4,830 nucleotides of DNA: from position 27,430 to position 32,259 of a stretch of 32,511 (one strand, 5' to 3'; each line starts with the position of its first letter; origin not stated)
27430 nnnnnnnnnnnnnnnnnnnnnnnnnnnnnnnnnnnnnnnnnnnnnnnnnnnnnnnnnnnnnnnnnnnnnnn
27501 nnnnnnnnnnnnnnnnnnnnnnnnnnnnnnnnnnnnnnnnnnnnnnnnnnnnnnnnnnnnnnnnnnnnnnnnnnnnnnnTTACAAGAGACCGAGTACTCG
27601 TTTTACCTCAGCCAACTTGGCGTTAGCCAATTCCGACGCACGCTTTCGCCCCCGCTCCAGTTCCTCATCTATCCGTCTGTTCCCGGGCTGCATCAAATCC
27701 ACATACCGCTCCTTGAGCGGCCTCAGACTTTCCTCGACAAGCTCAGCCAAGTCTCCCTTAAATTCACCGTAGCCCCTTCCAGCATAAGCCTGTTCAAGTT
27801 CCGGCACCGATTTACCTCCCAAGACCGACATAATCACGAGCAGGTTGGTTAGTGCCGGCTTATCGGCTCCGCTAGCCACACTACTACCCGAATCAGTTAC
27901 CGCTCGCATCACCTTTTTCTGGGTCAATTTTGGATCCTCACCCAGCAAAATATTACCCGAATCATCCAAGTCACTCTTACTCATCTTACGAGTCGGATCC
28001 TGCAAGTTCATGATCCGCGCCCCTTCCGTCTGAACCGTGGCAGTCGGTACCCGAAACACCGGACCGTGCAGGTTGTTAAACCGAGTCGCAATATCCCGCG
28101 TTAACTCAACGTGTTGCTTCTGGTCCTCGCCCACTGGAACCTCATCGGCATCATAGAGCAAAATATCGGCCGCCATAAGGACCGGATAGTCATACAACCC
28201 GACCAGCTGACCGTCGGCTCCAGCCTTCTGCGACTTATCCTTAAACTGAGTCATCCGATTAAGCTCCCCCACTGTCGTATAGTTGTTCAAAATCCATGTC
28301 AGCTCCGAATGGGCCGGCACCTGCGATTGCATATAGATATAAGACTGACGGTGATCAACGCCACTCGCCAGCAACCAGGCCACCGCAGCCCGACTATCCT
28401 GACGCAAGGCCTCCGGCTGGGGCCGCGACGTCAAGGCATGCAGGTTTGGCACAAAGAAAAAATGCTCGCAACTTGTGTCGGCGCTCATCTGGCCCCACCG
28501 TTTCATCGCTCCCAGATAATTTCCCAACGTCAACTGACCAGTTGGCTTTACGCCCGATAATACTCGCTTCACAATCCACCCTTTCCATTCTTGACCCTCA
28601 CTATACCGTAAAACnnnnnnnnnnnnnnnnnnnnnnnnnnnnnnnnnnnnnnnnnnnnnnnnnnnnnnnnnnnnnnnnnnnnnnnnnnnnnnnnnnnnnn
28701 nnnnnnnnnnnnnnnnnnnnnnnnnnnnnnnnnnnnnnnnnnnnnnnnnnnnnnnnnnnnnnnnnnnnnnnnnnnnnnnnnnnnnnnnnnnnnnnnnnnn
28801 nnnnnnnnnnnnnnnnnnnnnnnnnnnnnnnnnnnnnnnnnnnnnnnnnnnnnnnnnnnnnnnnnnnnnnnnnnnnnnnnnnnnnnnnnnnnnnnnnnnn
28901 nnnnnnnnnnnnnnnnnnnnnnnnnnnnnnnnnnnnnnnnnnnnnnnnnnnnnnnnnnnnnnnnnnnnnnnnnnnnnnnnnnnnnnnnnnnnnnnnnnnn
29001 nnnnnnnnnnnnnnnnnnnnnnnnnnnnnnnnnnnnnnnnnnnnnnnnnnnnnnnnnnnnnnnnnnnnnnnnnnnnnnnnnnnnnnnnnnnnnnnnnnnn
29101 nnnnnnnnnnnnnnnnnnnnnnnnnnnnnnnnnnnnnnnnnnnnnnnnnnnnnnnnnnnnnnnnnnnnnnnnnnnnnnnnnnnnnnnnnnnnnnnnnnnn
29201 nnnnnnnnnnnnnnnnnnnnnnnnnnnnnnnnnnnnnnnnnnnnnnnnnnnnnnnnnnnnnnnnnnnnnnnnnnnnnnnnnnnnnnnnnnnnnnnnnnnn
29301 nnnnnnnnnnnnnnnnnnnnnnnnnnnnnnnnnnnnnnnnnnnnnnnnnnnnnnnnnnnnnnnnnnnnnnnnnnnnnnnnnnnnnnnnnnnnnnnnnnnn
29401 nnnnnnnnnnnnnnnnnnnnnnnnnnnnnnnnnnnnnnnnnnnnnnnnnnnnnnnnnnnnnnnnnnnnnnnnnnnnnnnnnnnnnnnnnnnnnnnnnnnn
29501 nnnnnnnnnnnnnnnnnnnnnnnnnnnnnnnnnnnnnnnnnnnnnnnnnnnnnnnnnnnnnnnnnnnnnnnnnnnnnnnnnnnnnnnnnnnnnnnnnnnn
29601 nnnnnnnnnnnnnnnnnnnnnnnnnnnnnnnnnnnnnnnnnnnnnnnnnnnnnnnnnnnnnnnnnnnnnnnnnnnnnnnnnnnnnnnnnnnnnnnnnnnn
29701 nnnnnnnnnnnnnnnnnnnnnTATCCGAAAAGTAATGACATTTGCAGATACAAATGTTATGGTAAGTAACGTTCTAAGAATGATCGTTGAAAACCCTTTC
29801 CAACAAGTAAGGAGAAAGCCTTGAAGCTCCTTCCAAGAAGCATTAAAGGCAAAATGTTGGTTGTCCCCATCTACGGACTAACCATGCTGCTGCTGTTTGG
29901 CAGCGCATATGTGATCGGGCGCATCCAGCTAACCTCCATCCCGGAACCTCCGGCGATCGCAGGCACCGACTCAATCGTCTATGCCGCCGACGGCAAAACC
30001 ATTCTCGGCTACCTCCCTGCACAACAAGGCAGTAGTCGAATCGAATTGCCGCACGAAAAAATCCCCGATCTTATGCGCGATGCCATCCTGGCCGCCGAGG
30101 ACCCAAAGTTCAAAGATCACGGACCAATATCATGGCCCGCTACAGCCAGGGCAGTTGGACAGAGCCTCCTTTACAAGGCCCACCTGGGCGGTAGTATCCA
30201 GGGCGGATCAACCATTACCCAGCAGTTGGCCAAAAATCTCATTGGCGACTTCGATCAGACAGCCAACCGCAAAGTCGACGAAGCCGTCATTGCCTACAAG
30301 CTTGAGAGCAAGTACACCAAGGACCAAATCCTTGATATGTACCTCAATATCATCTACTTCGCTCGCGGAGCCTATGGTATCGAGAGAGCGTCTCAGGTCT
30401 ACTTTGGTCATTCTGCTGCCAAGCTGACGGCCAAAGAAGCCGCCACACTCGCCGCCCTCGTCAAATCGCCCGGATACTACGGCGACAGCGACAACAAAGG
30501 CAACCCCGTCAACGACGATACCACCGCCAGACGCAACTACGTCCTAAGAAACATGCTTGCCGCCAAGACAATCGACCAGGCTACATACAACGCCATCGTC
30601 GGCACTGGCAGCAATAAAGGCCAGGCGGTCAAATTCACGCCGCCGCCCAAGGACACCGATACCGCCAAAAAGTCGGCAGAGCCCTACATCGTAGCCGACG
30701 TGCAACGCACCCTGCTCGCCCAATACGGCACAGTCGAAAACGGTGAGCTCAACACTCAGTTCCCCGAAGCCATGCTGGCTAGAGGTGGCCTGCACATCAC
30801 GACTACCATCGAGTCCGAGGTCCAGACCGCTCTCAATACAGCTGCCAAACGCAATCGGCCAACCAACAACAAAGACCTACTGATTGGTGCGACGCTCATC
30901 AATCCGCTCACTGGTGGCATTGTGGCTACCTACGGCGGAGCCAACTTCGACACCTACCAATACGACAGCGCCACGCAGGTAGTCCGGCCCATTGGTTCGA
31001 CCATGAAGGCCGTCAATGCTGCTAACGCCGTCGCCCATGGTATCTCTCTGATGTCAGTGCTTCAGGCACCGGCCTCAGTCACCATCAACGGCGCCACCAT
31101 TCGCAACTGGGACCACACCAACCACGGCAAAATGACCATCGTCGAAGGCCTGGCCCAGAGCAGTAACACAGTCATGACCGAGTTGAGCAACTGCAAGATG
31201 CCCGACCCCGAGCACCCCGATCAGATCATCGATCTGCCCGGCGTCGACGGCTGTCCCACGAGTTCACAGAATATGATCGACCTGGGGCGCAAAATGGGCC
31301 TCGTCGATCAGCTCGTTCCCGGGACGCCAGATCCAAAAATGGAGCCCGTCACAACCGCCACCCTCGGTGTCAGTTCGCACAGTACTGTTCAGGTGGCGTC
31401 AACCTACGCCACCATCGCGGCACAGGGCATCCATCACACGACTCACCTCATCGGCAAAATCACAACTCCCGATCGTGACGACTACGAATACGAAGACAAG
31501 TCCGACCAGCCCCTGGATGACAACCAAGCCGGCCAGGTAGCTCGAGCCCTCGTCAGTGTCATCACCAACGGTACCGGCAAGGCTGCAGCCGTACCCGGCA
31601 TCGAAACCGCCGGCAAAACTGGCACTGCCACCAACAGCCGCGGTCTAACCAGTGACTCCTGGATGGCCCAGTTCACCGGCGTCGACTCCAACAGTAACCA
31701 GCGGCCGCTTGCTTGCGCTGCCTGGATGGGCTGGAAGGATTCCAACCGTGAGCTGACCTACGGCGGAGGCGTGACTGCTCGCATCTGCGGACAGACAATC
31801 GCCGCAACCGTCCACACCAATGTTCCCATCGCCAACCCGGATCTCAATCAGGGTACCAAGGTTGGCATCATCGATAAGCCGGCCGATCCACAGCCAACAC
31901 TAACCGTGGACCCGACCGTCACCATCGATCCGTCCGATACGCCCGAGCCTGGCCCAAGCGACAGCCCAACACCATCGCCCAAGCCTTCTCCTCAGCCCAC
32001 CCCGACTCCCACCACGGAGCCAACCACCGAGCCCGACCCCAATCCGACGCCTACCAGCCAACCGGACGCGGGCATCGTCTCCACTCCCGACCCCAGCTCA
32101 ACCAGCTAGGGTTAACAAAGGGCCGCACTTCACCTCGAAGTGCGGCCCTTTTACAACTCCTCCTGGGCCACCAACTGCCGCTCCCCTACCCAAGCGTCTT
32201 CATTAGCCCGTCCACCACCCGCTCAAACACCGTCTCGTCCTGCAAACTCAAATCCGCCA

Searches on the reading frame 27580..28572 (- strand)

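Call 6: search_protein_families(library=pfam, proteins=[window:27580-28572:-], max_evalue=0.01)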
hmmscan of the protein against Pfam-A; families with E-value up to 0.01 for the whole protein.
window:27580-28572:- (330 aa): 1 family
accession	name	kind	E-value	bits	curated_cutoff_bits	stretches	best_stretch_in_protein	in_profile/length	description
PF00579.31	tRNA-synt_1b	-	9.2e-62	209.4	21.1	1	3-283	7-291/292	tRNA synthetases class I (W and Y)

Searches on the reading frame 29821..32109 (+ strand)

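Call 6: search_protein_families(library=pfam, proteins=[window:29821-32109:+], max_evalue=0.01)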
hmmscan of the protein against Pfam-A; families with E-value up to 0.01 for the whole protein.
window:29821-32109:+ (762 aa): 3 families
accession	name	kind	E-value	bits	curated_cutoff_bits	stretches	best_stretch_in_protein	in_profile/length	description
PF00912.28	Transgly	-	2.3e-52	177.4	27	1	69-245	10-177/178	Transglycosylase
PF00905.27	Transpeptidase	-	2.1e-26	93.3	22.1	1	356-655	2-293/299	Penicillin binding protein transpeptidase domain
PF05887.16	Trypan_PARP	-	0.0075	16.7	100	0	678-743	46-112/134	Procyclic acidic repetitive protein (PARP)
